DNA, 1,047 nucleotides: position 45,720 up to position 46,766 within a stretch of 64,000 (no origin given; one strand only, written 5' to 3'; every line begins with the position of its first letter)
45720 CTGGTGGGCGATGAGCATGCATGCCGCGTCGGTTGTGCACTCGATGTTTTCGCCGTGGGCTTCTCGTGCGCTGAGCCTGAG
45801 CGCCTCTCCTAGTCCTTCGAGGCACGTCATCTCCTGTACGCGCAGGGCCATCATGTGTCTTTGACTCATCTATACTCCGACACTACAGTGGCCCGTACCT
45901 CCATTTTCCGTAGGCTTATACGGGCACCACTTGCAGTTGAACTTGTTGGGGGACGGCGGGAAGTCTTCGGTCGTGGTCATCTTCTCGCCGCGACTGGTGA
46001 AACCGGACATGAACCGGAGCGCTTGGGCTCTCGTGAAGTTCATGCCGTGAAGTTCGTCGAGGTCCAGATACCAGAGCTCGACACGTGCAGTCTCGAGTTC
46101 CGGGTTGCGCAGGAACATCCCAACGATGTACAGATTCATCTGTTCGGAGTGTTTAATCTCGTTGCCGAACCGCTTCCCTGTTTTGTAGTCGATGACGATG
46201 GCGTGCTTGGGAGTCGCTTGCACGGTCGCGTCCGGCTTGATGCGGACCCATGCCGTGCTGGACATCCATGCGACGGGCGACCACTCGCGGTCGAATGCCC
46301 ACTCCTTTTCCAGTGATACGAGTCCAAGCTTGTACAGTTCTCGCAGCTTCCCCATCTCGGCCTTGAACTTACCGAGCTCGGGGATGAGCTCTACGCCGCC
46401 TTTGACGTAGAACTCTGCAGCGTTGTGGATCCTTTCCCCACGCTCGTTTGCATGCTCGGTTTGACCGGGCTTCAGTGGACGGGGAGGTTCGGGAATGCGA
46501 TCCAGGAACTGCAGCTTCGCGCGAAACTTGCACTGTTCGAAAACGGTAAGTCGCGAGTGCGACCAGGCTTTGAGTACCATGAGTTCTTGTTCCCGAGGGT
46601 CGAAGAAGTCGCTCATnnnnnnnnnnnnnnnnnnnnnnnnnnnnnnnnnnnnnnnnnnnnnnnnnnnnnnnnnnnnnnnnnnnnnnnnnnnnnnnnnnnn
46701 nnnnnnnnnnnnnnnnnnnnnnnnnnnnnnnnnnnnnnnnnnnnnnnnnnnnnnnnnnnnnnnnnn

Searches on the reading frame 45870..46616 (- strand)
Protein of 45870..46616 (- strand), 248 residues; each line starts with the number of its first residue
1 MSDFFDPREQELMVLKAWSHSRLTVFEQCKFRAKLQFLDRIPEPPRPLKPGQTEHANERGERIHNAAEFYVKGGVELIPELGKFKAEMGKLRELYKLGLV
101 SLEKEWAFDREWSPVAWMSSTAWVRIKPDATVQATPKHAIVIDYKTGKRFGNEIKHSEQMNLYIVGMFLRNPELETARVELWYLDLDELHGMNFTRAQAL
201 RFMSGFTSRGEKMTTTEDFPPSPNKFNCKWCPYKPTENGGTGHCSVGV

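Call 11: search_protein_families(library=pfam, proteins=[window:45870-46616:-], max_evalue=0.01)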
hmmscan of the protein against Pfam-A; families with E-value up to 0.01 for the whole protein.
window:45870-46616:- (248 aa): 2 families
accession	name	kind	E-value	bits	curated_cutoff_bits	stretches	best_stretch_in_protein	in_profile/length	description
PF12705.13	PDDEXK_1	-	5.4e-20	72.8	22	1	18-235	2-244/247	PD-(D/E)XK nuclease superfamily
PF01930.23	Cas_Cas4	-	0.0014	19.1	22.7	1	125-234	53-155/160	Domain of unknown function DUF83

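Call 12: search_protein_families(library=phrogs, proteins=[window:45870-46616:-], max_evalue=0.001)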
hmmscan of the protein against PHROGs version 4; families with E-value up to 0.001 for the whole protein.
window:45870-46616:- (248 aa): 3 families
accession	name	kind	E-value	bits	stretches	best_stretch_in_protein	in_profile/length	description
phrog_69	-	DNA, RNA and nucleotide metabolism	1.9e-18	67.8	1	13-235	85-321/501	exonuclease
phrog_1218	-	DNA, RNA and nucleotide metabolism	2.1e-07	31.5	1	15-166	7-184/364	exonuclease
phrog_298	-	DNA, RNA and nucleotide metabolism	0.00095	19.6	0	52-77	101-126/293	exonuclease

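Call 14: find_related_loci(query=window:45870-46616:-, collection=viral_contigs, flank=3000)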
Query window:45870-46616:- (248 aa) in viral_contigs; peptide patterns used: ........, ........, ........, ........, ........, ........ (x = any residue, [..] = any of these).
4 stretches matched a pattern, but none encodes a relative of the query by tblastn (E <= 1e-3).

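Call 15: search_dna_similar(query=window:45870-46616:-, collection=phages, mode=protein, max_rows=40)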
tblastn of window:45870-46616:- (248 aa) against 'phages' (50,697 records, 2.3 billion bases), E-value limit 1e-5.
Records with a match: 33; places in all: 33; records where one place covers at least 80% of the query: 29.
Best place of each record, by identity: <60% 33.
By first word of the organism name: Campylobacter 12; Pseudomonas 6; Acinetobacter 4; Rhizobium 4; Stenotrophomonas 2; Xanthomonas 2; Caudoviricetes 1; Aeromonas 1; Pseudoxanthomonas 1.
By host as written in the record: - 6; Campylobacter jejuni NCTC12662 6; Campylobacter jejuni NCTC12658 3; Pseudomonas aeruginosa 2; Stenotrophomonas maltophilia D1585 2; Rhizobium phaseoli N831 2; Campylobacter jejuni 2; Pseudomonas aeruginosa YMC17/07/R4900 1; and 9 more.
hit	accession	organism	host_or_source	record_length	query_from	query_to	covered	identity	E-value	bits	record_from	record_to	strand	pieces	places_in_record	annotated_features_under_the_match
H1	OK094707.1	Pseudomonas phage YMC17/07/R4900a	Pseudomonas aeruginosa YMC17/07/R4900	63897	14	234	89%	41.0%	3e-50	181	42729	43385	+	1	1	RecB family exonuclease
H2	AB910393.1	Pseudomonas phage KPP25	Pseudomonas aeruginosa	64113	14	234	89%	41.0%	3e-50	181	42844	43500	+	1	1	RecB family exonuclease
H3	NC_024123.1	Pseudomonas phage KPP25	Pseudomonas aeruginosa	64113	14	234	89%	41.0%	3e-50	181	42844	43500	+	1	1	RecB family exonuclease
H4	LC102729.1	Pseudomonas phage phiR18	-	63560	14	234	89%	41.0%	4e-50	181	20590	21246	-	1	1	hypothetical protein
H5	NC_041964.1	Pseudomonas phage phiR18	-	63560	14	234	89%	41.0%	4e-50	181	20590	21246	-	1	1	hypothetical protein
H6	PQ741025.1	Pseudomonas phage CRPAP1904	Pseudomonas aeruginosa CRPA190 ...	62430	14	234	89%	40.5%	2e-49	179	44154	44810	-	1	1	PD-(D/E)XK nuclease superfamily protein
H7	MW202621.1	Caudoviricetes sp.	Manatee Spring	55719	15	244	93%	33.2%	1e-28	119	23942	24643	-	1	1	pD-(D/E)xk nuclease superfamily | 3' exoribonuclease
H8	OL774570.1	Aeromonas phage phiA008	Aeromonas sp.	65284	15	248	94%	31.8%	3e-27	115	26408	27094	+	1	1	hypothetical protein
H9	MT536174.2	Stenotrophomonas phage vB_SmaS-AXL_3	Stenotrophomonas maltophilia D1585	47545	15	244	93%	27.8%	3e-19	92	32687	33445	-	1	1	RecB family exonuclease | hypothetical protein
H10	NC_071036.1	Stenotrophomonas phage vB_SmaS-AXL_3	Stenotrophomonas maltophilia D1585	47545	15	244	93%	27.8%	3e-19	92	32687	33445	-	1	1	exonuclease | hypothetical protein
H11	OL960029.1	Pseudoxanthomonas phage PW916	Pseudoxanthomonas kaohsiungensis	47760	15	244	93%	27.0%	4e-15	80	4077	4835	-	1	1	RecB family exonuclease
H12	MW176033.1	Acinetobacter phage Effie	Acinetobacter calcoaceticus ATCC23055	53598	17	231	87%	28.3%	9e-16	82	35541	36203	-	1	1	460: hypothetical protein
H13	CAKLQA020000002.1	Acinetobacter phage MD-2021a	not known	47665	17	231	87%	27.0%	4e-16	83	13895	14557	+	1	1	PD-(D/E)XK nuclease superfamily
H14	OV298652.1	Acinetobacter phage MD-2021a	not known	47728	17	231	87%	27.0%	4e-16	83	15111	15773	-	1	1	PD-(D/E)XK nuclease superfamily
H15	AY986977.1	Xanthomonas phage Xp15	-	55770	17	232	87%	26.4%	2e-11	69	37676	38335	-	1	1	putative exonuclease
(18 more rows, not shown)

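Call 17: get_annotated_region(hit=H3, flank=5000)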
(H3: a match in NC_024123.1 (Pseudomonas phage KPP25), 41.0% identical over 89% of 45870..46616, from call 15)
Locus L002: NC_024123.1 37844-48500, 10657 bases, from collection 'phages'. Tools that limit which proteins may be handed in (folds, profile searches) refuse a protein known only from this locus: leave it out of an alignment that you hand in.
description: Pseudomonas phage KPP25 DNA, complete sequence.
organism: Pseudomonas phage KPP25 (NCBI taxid 1462608)
taxonomy: Viruses; Duplodnaviria; Heunggongvirae; Uroviricota; Caudoviricetes; Kochitakasuvirus; Kochitakasuvirus KPP25
host: Pseudomonas aeruginosa; source: -; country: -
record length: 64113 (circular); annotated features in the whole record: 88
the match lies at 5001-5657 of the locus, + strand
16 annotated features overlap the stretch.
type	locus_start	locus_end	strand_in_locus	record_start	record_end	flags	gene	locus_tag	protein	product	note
CDS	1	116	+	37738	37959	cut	-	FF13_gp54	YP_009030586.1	hypothetical protein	ORF053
CDS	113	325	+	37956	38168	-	-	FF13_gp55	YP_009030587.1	hypothetical protein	ORF054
CDS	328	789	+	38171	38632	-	-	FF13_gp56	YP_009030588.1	hypothetical protein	ORF055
CDS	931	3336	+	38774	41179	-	-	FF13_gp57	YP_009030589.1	hypothetical protein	ORF056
CDS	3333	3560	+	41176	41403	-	-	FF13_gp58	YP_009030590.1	hypothetical protein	ORF057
CDS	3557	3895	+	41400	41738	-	-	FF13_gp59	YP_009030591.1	hypothetical protein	ORF058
CDS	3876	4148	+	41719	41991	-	-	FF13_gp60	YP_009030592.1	hypothetical protein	ORF059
CDS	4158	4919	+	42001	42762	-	-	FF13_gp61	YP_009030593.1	DNA polymerase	ORF060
CDS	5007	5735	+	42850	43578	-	-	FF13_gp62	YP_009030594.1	RecB family exonuclease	ORF061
CDS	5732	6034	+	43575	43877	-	-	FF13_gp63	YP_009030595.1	hypothetical protein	ORF062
CDS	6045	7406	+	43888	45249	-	-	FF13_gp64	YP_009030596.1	putative helicase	ORF063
CDS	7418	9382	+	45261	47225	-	-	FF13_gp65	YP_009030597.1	DNA polymerase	ORF064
CDS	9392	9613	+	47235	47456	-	-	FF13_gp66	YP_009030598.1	hypothetical protein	ORF065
CDS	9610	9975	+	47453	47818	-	-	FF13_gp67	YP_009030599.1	hypothetical protein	ORF066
CDS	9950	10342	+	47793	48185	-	-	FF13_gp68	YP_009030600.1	hypothetical protein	ORF067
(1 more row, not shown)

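Call 18: get_annotated_region(hit=H8, flank=4000)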
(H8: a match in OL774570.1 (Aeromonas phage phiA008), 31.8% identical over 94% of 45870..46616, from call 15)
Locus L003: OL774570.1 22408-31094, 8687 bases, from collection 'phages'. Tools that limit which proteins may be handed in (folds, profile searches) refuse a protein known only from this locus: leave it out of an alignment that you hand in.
description: Aeromonas phage phiA008, complete genome.
organism: Aeromonas phage phiA008 (NCBI taxid 2885153)
taxonomy: Viruses; Duplodnaviria; Heunggongvirae; Uroviricota; Caudoviricetes
host: Aeromonas sp.; source: -; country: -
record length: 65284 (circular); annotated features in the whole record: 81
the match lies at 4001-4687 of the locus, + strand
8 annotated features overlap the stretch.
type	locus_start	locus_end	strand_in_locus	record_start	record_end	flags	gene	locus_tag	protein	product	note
CDS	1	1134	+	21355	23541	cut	dpo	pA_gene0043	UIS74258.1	hypothetical protein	-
CDS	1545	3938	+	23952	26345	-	-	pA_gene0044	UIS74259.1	hypothetical protein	-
CDS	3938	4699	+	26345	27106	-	-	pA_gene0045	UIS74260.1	hypothetical protein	-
CDS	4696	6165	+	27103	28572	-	-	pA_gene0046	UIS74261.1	hypothetical protein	-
CDS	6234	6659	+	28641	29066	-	-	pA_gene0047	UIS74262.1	hypothetical protein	-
CDS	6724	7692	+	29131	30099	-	-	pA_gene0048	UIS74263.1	hypothetical protein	-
CDS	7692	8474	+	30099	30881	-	-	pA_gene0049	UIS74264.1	exodeoxyribonuclease VIII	-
CDS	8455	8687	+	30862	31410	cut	-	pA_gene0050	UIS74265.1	hypothetical protein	-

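Call 19: get_annotated_region(hit=H7, flank=4000)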
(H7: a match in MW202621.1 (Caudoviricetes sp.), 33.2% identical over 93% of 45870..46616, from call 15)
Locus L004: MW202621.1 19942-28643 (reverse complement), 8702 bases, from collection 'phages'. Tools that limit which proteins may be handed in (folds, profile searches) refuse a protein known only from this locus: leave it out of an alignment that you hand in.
description: Siphoviridae sp. isolate ctUtU524, complete genome.
organism: Caudoviricetes sp. (NCBI taxid 2832643)
taxonomy: Viruses; Duplodnaviria; Heunggongvirae; Uroviricota; Caudoviricetes
host: -; source: Manatee Spring; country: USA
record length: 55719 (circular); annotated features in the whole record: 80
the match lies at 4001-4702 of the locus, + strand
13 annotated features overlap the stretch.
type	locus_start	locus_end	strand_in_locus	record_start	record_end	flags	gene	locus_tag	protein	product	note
CDS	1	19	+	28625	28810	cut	-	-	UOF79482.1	hypothetical protein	-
CDS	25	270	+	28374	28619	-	-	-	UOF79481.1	hypothetical protein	-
CDS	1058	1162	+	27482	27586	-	-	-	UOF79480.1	hypothetical protein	-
CDS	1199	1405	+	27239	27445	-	-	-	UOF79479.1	hypothetical protein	-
CDS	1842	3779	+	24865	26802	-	-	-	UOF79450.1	DNA polymerase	-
CDS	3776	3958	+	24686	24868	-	-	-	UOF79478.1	60S ribosomal protein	-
CDS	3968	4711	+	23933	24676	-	-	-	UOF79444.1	pD-(D/E)xk nuclease superfamily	-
CDS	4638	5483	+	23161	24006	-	-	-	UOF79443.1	3' exoribonuclease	-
CDS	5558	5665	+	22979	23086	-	-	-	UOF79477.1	hypothetical protein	-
CDS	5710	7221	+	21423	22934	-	-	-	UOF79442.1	DNA/RNA helicase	-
CDS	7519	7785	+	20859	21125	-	-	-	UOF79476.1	hypothetical protein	-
CDS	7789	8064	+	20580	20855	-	-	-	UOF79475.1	hypothetical protein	-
CDS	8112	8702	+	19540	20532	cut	-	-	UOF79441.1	phage/plasmid-like protein tigR03299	-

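Call 21: find_homologous_proteins(query=window:45870-46616:-)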
Query window:45870-46616:- (248 aa): 1060 proteins with E <= 0.001 among 1216 candidates; the best 120 are listed.
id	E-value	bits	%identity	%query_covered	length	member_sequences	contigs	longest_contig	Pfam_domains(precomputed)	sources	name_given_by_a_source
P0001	5.9e-171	584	100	100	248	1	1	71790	PF12705.14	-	-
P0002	2.1e-147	507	87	100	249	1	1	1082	PF12705.14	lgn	-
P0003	1.3e-112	393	67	100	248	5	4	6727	PF12705.14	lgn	-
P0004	1.1e-109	384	67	95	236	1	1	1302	PF12705.14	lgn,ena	-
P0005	2.7e-108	379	65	100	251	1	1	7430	PF12705.14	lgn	-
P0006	1.4e-107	377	63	100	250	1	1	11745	PF12705.14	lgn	-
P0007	1.9e-107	376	66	96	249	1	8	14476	PF12705.14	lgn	-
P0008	2.1e-107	376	66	96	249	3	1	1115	PF12705.14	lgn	-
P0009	2.0e-106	373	67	95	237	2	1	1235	PF12705.14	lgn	-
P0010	1.0e-104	367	68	94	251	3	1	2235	PF12705.14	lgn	-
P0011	1.1e-104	367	66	94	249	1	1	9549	PF12705.14,PF10926.15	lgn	-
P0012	4.1e-104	365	66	94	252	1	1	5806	PF12705.14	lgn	-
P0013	6.1e-104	365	64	94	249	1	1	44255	PF12705.14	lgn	-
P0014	9.2e-104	364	63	96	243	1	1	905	PF12705.14,PF10926.15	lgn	-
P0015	2.0e-103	363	63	96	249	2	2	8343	PF12705.14,PF10926.15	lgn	-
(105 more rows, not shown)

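Call 23: find_related_loci(query=A1, collection=viral_contigs, flank=3000)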
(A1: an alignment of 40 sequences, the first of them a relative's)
Query A1 (248 aa) in viral_contigs; peptide patterns used: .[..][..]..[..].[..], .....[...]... (x = any residue, [..] = any of these).
223 stretches matched a pattern; 104 encode a relative of the query (tblastn E <= 1e-3); the best 80 are kept; 80 distinct loci.
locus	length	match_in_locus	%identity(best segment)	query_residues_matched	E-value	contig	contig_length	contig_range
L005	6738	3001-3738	58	5-248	4e-101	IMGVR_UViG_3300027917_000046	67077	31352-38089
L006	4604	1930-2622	61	15-248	2e-100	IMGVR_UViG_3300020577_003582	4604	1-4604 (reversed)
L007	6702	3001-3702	60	12-248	2e-98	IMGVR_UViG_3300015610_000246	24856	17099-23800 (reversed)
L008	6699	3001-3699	58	13-248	2e-97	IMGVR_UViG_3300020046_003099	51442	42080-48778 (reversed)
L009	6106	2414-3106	62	15-248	9e-97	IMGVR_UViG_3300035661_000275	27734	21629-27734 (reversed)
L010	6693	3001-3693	62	15-248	9e-97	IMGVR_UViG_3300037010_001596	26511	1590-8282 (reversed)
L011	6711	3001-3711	58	9-248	2e-96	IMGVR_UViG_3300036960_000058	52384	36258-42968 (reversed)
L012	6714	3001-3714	57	8-248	5e-96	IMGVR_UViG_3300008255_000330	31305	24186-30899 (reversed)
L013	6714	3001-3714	57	8-248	5e-96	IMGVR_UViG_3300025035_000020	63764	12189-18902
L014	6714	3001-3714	57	8-248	5e-96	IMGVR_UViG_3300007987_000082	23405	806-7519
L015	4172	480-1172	61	15-248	2e-94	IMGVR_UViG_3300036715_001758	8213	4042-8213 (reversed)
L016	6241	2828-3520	61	15-248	1e-93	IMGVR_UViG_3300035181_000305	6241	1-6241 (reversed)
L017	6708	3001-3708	57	12-248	4e-93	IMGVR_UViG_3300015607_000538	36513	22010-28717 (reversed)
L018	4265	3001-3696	58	14-248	2e-92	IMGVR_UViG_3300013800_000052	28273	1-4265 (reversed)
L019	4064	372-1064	59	15-248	2e-92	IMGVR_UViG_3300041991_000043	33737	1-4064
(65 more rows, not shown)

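Call 28: find_encoding_contigs(protein=P0002, flank=3000)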
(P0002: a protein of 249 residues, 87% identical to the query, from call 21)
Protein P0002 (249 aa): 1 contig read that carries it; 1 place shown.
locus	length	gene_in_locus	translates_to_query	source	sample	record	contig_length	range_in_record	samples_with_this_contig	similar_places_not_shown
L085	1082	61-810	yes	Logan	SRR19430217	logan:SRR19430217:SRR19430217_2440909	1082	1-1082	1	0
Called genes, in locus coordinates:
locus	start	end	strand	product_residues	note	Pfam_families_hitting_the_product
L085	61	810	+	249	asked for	PF12705:PDDEXK_1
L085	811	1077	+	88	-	-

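Call 29: find_encoding_contigs(protein=P0003, flank=4000)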
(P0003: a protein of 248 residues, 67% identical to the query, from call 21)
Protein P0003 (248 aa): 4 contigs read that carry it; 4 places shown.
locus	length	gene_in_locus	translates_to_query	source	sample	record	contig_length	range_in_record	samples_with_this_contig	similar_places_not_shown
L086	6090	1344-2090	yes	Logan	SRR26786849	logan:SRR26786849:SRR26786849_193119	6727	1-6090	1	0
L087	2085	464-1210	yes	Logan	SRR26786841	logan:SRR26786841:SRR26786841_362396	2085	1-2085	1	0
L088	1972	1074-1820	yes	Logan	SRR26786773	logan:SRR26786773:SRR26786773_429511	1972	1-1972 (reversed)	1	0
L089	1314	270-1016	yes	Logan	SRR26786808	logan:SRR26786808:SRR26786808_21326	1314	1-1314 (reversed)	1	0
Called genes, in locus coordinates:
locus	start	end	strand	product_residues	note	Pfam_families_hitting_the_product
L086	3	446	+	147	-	?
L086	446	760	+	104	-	PF26948:DUF8296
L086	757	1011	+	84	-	-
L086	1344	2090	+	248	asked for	PF12705:PDDEXK_1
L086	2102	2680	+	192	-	-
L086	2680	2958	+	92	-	-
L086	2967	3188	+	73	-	-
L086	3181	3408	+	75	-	-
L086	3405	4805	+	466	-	PF00176:SNF2-rel_dom, PF00271:Helicase_C (weak)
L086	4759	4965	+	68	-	-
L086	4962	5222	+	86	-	-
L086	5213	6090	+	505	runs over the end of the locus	?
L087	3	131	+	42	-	?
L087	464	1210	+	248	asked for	PF12705:PDDEXK_1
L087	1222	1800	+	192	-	-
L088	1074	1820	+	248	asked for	PF12705:PDDEXK_1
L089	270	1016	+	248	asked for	PF12705:PDDEXK_1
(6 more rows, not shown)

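Call 31: find_encoding_contigs(protein=P0005, flank=2500, max_places=3)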
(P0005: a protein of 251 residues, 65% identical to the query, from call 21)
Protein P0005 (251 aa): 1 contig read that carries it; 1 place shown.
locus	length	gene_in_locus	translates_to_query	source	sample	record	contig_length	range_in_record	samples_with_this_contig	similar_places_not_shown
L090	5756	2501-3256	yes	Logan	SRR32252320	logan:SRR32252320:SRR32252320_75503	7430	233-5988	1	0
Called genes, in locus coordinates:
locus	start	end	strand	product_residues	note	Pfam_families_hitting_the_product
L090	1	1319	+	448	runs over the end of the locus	-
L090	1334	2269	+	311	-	-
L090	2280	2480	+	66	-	-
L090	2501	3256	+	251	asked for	PF12705:PDDEXK_1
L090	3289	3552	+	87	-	-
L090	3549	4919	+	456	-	PF04851:ResIII (weak), PF00176:SNF2-rel_dom, PF00271:Helicase_C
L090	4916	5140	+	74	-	-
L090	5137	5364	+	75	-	-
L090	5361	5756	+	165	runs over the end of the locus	PF18143:HAD_SAK_2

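Call 32: find_encoding_contigs(protein=P0006, flank=2500, max_places=3)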
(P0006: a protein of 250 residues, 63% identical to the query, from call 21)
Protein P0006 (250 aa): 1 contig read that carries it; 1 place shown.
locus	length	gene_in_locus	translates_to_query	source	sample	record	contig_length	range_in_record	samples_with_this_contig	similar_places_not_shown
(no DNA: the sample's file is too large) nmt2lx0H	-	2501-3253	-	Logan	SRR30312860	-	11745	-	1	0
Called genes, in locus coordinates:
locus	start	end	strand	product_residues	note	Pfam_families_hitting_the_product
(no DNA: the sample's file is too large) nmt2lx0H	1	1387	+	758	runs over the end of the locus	-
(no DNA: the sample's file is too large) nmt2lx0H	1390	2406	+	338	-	PF26926:Phage_T4_rIIB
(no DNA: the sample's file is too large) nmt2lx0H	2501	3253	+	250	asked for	PF12705:PDDEXK_1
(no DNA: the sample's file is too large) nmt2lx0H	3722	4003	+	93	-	-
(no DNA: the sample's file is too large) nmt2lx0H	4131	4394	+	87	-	-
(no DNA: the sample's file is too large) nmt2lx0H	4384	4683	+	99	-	-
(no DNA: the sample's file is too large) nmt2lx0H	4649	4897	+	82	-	-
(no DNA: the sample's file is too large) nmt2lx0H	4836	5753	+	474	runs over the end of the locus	PF04851:ResIII, PF00176:SNF2-rel_dom, PF00271:Helicase_C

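Call 33: find_encoding_contigs(protein=P0007, flank=2500, max_places=4)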
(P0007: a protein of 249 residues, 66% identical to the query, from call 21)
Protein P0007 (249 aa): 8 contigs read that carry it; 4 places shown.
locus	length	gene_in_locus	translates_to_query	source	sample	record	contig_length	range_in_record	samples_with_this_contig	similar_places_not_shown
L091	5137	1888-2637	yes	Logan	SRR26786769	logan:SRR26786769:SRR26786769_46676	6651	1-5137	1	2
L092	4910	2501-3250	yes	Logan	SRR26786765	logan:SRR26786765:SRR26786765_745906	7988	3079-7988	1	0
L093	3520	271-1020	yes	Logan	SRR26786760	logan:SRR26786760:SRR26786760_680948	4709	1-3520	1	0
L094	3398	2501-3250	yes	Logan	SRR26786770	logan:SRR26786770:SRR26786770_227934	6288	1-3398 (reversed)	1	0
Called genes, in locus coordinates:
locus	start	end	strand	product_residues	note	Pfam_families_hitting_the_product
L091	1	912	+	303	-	?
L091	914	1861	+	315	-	PF26926:Phage_T4_rIIB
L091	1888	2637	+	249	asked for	PF12705:PDDEXK_1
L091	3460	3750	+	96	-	-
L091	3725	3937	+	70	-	-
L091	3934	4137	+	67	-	-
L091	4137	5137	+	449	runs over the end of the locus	PF00176:SNF2-rel_dom, PF00270:DEAD, PF04851:ResIII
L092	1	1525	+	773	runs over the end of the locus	PF13589:HATPase_c_3 (weak)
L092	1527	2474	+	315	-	PF26926:Phage_T4_rIIB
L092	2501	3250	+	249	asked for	PF12705:PDDEXK_1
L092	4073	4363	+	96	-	-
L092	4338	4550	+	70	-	-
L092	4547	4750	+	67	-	-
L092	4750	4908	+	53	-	?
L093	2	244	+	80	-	?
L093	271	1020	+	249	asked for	PF12705:PDDEXK_1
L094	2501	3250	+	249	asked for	PF12705:PDDEXK_1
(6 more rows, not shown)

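Call 34: find_encoding_contigs(protein=P0010, flank=2500, max_places=3)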
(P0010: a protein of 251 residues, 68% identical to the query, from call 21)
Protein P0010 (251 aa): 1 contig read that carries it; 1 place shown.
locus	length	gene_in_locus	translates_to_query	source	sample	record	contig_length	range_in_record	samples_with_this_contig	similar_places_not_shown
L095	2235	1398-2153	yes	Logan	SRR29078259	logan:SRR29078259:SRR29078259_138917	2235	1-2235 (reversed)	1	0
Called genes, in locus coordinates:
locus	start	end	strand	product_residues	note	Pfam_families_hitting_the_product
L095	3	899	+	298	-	?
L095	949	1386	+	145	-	-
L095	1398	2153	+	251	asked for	PF12705:PDDEXK_1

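Call 60: find_encoding_contigs(protein=P0004, flank=3000, max_places=3)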
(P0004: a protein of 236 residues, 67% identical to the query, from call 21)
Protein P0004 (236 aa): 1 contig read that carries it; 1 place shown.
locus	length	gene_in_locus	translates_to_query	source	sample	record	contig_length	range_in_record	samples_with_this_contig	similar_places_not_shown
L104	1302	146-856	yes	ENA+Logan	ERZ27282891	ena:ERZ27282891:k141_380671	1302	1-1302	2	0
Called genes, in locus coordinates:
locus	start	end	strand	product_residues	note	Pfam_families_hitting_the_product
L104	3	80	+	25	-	?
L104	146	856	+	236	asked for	PF12705:PDDEXK_1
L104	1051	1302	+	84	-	?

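Call 61: find_encoding_contigs(protein=P0012, flank=3000, max_places=3)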
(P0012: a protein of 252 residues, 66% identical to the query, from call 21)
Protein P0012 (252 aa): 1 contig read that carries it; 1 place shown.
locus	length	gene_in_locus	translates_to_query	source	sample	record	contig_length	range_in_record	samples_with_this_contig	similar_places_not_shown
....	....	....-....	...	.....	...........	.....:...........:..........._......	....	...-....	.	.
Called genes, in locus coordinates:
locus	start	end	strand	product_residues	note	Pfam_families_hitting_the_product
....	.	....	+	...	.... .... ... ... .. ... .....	-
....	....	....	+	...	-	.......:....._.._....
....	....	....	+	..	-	-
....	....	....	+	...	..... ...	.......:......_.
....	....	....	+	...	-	-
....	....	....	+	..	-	-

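Call 77: find_related_loci(query=A1, collection=metagenome_contigs, flank=1500)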
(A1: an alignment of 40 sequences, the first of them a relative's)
Query A1 (248 aa) in metagenome_contigs; peptide patterns used: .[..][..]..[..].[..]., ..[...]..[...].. (x = any residue, [..] = any of these).
544 stretches matched a pattern; 406 encode a relative of the query (tblastn E <= 1e-3); the best 80 are kept; 80 distinct loci.
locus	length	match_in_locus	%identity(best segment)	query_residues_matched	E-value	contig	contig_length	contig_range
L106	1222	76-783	61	13-248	1e-109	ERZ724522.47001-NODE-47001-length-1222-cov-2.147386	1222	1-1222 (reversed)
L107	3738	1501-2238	58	5-248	2e-101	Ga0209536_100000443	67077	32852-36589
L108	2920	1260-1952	62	15-248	4e-102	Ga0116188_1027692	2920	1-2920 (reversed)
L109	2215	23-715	62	15-248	5e-103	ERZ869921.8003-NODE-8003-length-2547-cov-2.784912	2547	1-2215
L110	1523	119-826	62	11-248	5e-106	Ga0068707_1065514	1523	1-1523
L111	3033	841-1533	62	15-248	8e-100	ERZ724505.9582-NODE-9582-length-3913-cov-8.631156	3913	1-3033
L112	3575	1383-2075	62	15-248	4e-99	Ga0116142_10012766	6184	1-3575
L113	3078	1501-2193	62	15-248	1e-100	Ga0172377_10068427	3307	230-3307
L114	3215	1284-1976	62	15-248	2e-100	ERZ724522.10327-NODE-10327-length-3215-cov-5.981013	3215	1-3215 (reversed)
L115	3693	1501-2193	62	15-248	6e-98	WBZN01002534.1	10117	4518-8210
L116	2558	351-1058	58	13-248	3e-101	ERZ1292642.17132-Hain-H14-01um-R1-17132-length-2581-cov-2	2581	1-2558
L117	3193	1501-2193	62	15-248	2e-98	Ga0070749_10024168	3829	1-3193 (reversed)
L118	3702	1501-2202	65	15-248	2e-97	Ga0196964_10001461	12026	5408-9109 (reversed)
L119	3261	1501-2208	58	13-248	1e-98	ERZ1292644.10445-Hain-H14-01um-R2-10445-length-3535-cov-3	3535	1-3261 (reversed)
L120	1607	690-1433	58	1-248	4e-103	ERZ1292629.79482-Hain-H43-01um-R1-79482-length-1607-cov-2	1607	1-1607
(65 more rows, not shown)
